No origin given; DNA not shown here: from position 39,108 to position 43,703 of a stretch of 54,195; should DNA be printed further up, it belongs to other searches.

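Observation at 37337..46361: Compact, hybrid type-VII-like secretion locus lacking all canonical membrane partners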

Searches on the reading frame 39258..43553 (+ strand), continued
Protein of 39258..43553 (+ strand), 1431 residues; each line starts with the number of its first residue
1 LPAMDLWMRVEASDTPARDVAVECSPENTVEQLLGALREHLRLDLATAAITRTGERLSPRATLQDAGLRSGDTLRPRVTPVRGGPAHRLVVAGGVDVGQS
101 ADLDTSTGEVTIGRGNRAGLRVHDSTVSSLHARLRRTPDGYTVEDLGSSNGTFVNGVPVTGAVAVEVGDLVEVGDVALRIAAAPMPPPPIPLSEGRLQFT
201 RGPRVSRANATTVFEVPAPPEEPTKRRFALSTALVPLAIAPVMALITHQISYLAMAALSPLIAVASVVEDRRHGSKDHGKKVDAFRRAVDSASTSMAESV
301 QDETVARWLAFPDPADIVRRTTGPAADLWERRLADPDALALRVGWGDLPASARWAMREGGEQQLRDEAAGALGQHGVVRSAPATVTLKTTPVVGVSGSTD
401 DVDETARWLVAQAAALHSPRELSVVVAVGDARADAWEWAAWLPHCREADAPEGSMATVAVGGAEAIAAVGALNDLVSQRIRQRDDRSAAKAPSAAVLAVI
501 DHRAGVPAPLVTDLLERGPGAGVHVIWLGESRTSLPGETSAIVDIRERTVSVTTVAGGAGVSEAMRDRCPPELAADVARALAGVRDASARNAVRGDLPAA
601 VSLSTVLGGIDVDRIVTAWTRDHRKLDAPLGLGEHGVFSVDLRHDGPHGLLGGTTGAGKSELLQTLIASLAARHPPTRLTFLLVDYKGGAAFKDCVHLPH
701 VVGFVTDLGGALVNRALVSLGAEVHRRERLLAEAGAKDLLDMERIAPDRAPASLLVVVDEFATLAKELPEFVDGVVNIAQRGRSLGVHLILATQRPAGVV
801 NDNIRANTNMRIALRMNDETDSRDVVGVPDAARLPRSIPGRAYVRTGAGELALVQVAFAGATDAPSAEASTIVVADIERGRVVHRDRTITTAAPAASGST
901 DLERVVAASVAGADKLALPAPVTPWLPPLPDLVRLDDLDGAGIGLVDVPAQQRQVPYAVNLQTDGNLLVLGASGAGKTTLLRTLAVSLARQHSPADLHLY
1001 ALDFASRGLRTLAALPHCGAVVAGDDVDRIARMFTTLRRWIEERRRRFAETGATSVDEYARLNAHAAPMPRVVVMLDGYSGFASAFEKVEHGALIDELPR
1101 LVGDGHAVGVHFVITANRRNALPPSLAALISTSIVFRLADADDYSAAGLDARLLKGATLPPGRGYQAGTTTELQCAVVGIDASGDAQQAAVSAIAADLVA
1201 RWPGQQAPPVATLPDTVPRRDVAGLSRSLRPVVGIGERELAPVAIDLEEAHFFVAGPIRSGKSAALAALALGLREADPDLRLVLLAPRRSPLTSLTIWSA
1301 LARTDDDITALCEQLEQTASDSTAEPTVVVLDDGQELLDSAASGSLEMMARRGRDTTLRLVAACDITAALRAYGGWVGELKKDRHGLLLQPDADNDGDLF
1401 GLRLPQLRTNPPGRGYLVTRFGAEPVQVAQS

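Call 101: list_cluster_members(proteins=[P0053, P0056, P0073, P0086, P0052, P0065, P0080, P0082, P0106, P0113])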
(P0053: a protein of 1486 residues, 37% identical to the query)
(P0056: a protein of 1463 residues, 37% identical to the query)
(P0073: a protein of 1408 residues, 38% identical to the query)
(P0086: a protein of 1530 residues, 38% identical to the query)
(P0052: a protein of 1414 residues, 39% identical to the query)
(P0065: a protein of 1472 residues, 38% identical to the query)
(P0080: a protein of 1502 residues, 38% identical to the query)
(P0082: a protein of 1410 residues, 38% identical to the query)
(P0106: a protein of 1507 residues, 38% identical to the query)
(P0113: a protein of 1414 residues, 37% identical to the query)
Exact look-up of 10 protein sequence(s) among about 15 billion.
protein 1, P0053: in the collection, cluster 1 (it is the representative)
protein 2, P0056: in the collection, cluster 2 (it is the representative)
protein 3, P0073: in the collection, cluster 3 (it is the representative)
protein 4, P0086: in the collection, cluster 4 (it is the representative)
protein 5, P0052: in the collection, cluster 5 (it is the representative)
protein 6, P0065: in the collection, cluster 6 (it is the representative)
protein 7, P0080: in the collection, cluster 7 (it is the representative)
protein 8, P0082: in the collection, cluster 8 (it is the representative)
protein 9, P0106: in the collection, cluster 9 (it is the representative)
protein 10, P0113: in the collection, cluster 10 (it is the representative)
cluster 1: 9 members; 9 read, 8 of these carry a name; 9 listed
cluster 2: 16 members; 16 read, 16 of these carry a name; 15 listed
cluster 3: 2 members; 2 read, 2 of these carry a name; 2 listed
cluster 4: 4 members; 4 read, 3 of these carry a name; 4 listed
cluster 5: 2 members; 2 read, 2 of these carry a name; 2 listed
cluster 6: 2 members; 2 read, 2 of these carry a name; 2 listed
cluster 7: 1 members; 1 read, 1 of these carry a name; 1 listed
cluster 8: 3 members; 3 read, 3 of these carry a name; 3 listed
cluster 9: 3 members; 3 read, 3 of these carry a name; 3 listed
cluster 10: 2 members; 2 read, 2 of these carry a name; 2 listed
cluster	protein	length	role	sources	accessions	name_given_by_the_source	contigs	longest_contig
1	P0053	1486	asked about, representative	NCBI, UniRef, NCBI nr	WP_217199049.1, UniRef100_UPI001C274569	FtsK/SpoIIIE domain-containing protein [Streptomyces buecherae] | FtsK/SpoIIIE domain-containing protein n=1 Tax=Streptomyces buecherae TaxID=2763006 ...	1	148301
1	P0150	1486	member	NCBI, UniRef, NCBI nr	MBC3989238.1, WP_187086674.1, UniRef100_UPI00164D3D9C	cell division protein FtsK [Streptomyces sp. AC563] | FtsK/SpoIIIE domain-containing protein n=1 Tax=Streptomyces buecherae TaxID=2763006 ... | FtsK/SpoIIIE domain-containing protein [Streptomyces buecherae]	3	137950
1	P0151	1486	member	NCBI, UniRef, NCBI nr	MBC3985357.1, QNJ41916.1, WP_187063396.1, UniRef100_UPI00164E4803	cell division protein FtsK [Streptomyces sp. AC536] | FtsK/SpoIIIE domain-containing protein n=2 Tax=Streptomyces TaxID=1883 RepID=UPI00164E4803 | FtsK/SpoIIIE domain-containing protein [Streptomyces buecherae]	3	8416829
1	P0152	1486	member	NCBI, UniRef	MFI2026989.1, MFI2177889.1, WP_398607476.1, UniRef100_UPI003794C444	FtsK/SpoIIIE domain-containing protein [Streptomyces buecherae] | FtsK/SpoIIIE domain-containing protein n=1 Tax=Streptomyces buecherae TaxID=2763006 ...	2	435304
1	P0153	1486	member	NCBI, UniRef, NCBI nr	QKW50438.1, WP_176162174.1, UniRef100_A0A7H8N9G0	FtsK/SpoIIIE domain-containing protein [Streptomyces buecherae] | Cell division protein FtsK n=1 Tax=Streptomyces buecherae TaxID=2763006 ...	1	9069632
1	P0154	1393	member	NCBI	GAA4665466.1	FtsK/SpoIIIE domain-containing protein [Streptomyces youssoufiensis]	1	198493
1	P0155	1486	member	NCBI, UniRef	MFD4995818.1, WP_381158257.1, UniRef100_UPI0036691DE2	FtsK/SpoIIIE domain-containing protein [Streptomyces buecherae] | FtsK/SpoIIIE domain-containing protein n=1 Tax=Streptomyces buecherae TaxID=2763006 ...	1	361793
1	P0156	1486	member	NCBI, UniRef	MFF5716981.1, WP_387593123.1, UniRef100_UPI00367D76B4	FtsK/SpoIIIE domain-containing protein [Streptomyces buecherae] | FtsK/SpoIIIE domain-containing protein n=1 Tax=Streptomyces buecherae TaxID=2763006 ...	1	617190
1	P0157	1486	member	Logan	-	-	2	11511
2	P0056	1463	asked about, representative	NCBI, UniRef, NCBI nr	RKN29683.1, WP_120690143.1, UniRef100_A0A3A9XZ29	FtsK/SpoIIIE domain-containing protein [Micromonospora musae] | Cell division protein FtsK n=1 Tax=Micromonospora musae TaxID=1894970 ...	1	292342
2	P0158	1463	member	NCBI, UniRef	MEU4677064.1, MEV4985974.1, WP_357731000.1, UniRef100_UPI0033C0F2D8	FtsK/SpoIIIE domain-containing protein [Micromonospora sp. NPDC023737] | FtsK/SpoIIIE domain-containing protein n=1 Tax=unclassified Micromonospora TaxID=2617518 ...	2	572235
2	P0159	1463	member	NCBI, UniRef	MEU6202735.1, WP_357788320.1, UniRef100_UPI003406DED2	FtsK/SpoIIIE domain-containing protein [Micromonospora musae] | FtsK/SpoIIIE domain-containing protein n=1 Tax=Micromonospora musae TaxID=1894970 ...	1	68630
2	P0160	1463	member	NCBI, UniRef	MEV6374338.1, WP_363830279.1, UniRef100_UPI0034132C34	FtsK/SpoIIIE domain-containing protein [Micromonospora musae] | FtsK/SpoIIIE domain-containing protein n=1 Tax=Micromonospora musae TaxID=1894970 ...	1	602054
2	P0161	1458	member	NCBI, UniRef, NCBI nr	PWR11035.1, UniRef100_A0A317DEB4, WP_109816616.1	cell division protein FtsK [Micromonospora acroterricola] | Cell division protein FtsK n=1 Tax=Micromonospora acroterricola TaxID=2202421 ... | FtsK/SpoIIIE domain-containing protein [Micromonospora acroterricola]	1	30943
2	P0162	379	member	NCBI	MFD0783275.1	cell division protein FtsK, partial [Micromonospora azadirachtae]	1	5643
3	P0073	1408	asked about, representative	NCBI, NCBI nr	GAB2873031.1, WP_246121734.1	FtsK/SpoIIIE domain-containing protein [Actinoallomurus bryophytorum]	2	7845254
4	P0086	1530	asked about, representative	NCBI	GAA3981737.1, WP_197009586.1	FtsK/SpoIIIE domain-containing protein [Actinomadura viridis]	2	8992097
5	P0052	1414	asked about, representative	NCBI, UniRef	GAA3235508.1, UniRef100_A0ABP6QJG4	FtsK/SpoIIIE domain-containing protein [Actinocorallia longicatena] | FtsK/SpoIIIE domain-containing protein n=1 Tax=Actinocorallia longicatena TaxID=111803 ...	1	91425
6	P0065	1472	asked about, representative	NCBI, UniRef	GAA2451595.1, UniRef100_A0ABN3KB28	FtsK/SpoIIIE domain-containing protein [Actinomadura vinacea] | FtsK/SpoIIIE domain-containing protein n=1 Tax=Actinomadura vinacea TaxID=115336 ...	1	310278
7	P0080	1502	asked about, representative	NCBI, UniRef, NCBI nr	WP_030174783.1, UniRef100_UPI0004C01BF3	FtsK/SpoIIIE domain-containing protein [Spirillospora albida] | FtsK/SpoIIIE domain-containing protein n=1 Tax=Spirillospora albida TaxID=58123 ...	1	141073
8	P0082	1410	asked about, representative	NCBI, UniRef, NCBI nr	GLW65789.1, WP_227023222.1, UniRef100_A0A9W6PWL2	cell division protein FtsK [Actinomadura rubrobrunea] | Cell division protein FtsK n=1 Tax=Actinomadura rubrobrunea TaxID=115335 ... | FtsK/SpoIIIE domain-containing protein [Actinomadura rubrobrunea]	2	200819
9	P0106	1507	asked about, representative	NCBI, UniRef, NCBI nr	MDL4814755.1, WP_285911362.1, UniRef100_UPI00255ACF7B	FtsK/SpoIIIE domain-containing protein [Actinomadura opuntiae] | FtsK/SpoIIIE domain-containing protein n=1 Tax=Actinomadura sp. OS1-43 TaxID=604315 ... | FtsK/SpoIIIE domain-containing protein [Actinomadura sp. OS1-43]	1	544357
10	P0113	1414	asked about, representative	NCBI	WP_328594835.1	FtsK/SpoIIIE domain-containing protein [Actinomadura macrotermitis]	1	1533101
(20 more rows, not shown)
